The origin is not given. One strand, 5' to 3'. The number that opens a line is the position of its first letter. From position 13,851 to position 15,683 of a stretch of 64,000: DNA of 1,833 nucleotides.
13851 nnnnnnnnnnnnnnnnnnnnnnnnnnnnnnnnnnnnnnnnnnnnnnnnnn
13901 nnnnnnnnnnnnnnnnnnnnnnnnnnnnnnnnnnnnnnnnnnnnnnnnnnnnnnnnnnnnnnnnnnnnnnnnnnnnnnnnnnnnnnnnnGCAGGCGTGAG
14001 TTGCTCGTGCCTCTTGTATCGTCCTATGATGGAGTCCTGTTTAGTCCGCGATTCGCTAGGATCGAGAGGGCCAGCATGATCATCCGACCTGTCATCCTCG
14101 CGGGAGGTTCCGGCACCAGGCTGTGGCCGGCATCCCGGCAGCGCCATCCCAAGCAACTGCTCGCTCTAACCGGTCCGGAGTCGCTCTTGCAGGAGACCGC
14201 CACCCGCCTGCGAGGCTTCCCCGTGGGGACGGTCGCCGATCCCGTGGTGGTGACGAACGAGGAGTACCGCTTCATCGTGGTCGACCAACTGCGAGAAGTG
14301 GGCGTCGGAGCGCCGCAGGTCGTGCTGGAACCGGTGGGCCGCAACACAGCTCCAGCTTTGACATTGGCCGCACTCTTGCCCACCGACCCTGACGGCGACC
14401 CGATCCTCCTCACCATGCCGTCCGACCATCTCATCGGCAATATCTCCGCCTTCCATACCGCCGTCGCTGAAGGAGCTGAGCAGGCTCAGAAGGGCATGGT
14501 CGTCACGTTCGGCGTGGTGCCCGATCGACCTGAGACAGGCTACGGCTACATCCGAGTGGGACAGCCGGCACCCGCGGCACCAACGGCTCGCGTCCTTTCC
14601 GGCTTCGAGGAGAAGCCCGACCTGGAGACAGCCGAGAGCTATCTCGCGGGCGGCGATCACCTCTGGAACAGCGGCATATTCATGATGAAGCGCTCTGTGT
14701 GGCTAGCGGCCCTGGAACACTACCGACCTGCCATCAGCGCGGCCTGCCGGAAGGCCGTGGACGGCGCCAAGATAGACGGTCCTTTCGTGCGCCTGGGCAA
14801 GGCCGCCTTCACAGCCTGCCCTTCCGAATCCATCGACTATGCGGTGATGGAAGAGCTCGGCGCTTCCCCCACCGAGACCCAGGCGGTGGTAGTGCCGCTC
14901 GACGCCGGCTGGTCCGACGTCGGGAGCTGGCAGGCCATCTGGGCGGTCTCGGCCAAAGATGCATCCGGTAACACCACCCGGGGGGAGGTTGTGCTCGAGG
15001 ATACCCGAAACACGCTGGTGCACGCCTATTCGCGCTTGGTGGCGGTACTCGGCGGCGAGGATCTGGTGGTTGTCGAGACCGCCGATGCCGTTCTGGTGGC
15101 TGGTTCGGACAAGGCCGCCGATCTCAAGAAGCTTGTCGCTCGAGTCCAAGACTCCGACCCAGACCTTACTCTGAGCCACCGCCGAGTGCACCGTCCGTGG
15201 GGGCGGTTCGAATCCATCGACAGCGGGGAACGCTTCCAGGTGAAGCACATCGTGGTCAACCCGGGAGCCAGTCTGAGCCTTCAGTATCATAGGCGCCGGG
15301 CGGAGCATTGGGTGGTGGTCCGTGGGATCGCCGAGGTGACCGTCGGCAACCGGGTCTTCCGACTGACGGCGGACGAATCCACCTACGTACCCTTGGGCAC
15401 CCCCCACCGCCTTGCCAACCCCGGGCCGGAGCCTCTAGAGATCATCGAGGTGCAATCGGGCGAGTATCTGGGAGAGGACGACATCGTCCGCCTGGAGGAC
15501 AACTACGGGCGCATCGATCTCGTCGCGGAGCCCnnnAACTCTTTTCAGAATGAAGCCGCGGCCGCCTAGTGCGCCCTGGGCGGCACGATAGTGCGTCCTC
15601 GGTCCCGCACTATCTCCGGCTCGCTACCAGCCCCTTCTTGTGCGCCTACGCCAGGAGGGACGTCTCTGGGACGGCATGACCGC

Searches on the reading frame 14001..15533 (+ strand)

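Call 22: search_protein_families(library=pfam, proteins=[window:14001-15533:+])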
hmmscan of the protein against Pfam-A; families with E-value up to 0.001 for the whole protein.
window:14001-15533:+ (511 aa): 5 families
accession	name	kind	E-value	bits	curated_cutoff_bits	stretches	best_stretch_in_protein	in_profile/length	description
PF00483.29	NTP_transferase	-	2.3e-49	168.6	21.2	1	30-321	2-243/245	Nucleotidyl transferase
PF01050.24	MannoseP_isomer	-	3.1e-48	163.2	23.6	1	390-500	6-116/116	Mannose-6-phosphate isomerase C-terminal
PF07883.17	Cupin_2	-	1.9e-14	53.5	27.2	1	417-484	3-69/70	Cupin domain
PF22640.1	ManC_GMP_beta-helix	-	1.4e-13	50.9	27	1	328-381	1-54/55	MannoseP isomerase/GMP-like beta-helix domain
PF12804.13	NTP_transf_3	-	4.7e-06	27.3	27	1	31-152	2-105/160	MobA-like NTP transferase domain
